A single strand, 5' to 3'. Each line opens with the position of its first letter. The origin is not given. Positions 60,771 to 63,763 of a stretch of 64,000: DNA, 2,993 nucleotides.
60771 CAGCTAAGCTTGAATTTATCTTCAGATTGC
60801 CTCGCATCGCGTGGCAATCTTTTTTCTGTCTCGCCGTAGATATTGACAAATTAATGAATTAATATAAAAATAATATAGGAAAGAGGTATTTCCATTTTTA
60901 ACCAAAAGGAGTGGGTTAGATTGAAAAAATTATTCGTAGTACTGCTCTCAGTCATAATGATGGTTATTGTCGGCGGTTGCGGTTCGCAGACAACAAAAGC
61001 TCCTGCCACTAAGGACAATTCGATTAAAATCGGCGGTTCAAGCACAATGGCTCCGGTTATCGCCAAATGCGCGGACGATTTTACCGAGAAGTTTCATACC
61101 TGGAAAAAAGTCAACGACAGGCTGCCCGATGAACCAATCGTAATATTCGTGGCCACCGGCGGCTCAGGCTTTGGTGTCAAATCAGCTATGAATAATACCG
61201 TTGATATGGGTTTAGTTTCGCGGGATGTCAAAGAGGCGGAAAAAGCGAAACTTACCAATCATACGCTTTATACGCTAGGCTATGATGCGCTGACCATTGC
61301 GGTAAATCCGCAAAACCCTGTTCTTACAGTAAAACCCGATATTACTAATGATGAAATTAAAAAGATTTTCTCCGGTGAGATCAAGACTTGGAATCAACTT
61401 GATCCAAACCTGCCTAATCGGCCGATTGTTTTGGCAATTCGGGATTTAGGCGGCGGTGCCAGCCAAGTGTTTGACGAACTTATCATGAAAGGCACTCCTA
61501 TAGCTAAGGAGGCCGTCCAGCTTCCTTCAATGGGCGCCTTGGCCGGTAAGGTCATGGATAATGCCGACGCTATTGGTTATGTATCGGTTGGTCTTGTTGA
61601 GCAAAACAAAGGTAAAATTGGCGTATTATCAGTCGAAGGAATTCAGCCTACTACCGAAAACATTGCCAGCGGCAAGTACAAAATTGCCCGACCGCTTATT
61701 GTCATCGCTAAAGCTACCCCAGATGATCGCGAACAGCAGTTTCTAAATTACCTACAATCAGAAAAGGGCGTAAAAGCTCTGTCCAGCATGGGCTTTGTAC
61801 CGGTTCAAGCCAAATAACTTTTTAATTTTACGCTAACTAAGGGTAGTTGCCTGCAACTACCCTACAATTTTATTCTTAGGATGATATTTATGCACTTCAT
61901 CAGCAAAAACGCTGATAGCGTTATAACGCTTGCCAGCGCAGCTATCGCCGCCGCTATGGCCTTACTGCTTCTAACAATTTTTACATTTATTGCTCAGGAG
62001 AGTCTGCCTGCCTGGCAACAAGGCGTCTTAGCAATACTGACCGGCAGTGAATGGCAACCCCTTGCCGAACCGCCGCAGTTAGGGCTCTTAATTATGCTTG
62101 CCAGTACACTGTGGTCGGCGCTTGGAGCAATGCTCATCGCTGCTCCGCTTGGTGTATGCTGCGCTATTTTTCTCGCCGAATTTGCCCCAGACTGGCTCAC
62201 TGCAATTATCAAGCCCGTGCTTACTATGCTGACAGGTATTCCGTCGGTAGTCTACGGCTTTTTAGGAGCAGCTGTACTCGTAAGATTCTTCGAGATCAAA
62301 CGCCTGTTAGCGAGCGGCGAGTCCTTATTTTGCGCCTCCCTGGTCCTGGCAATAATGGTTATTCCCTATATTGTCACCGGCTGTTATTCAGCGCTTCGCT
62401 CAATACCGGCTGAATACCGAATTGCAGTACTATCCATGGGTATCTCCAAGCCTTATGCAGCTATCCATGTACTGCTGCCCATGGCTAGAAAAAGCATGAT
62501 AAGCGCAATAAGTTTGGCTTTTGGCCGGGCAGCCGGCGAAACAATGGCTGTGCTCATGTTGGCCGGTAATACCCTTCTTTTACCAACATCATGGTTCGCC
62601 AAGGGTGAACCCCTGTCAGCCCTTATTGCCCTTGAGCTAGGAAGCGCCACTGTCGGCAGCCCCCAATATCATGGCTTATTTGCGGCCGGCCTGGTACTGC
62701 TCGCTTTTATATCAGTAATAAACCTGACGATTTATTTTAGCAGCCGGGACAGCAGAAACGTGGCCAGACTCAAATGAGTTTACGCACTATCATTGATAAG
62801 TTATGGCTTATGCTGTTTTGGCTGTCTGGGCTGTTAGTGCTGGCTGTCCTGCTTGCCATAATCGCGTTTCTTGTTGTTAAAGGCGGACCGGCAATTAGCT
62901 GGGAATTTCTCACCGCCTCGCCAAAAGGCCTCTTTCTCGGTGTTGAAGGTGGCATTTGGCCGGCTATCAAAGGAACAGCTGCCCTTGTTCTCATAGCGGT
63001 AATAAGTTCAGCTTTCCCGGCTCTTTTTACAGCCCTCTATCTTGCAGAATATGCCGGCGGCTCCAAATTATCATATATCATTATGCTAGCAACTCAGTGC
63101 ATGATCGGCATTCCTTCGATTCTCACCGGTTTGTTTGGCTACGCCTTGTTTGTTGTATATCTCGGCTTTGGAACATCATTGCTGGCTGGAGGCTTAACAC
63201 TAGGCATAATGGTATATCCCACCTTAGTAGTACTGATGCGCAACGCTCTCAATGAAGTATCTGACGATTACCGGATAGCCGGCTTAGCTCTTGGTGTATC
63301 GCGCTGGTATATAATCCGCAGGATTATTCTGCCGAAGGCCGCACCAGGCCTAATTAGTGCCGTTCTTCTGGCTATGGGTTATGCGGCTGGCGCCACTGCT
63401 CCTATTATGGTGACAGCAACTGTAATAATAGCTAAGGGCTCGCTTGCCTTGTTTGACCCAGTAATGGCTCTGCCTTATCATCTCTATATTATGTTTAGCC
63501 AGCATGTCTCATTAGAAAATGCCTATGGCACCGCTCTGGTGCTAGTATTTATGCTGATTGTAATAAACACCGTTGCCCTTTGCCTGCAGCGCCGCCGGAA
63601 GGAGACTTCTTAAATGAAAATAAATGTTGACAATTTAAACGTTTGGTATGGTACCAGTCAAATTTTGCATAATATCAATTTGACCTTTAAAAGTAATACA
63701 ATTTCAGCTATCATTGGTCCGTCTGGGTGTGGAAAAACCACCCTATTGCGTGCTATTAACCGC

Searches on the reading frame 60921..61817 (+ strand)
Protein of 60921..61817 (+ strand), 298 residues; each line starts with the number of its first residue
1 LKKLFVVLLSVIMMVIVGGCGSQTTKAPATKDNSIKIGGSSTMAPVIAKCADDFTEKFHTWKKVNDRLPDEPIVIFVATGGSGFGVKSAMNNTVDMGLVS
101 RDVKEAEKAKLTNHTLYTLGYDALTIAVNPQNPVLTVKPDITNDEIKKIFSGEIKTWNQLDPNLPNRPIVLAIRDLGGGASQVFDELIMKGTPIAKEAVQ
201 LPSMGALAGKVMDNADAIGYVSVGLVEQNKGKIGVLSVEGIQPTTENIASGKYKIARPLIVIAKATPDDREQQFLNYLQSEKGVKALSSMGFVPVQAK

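Call 28: search_protein_families(library=pfam, proteins=[window:60921-61817:+], max_evalue=0.0001)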
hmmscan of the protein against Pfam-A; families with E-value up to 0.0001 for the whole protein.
window:60921-61817:+ (298 aa): 2 families
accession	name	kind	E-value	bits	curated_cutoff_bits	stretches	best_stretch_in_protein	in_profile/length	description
PF12849.12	PBP_like_2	-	6.9e-36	124.8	27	1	25-281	2-266/267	PBP superfamily domain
PF13531.11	SBP_bac_11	-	8e-06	26.2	25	1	35-292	1-226/227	Bacterial extracellular solute-binding protein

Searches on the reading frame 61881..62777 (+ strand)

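Call 28: search_protein_families(library=pfam, proteins=[window:61881-62777:+], max_evalue=0.0001)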
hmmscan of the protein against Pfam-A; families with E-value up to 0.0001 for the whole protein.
window:61881-62777:+ (298 aa): 1 family
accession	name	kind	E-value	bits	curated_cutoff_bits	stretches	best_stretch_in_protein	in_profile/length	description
PF00528.27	BPD_transp_1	-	5.2e-13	49.6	26.4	1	91-282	1-169/184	Binding-protein-dependent transport system inner membrane component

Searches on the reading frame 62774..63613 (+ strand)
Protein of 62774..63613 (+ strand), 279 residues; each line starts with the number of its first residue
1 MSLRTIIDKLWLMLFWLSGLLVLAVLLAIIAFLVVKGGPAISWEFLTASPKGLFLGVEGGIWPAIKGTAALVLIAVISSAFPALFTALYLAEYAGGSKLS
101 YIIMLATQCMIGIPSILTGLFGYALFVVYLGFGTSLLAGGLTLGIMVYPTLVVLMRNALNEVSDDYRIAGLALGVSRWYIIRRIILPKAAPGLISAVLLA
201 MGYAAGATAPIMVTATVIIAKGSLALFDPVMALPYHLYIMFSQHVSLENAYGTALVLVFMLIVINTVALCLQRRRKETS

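Call 28: search_protein_families(library=pfam, proteins=[window:62774-63613:+], max_evalue=0.0001)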
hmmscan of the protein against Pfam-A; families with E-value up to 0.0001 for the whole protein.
window:62774-63613:+ (279 aa): 1 family
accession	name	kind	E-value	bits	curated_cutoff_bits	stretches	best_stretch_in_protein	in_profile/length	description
PF00528.27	BPD_transp_1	-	7.9e-17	62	26.4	1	85-273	3-176/184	Binding-protein-dependent transport system inner membrane component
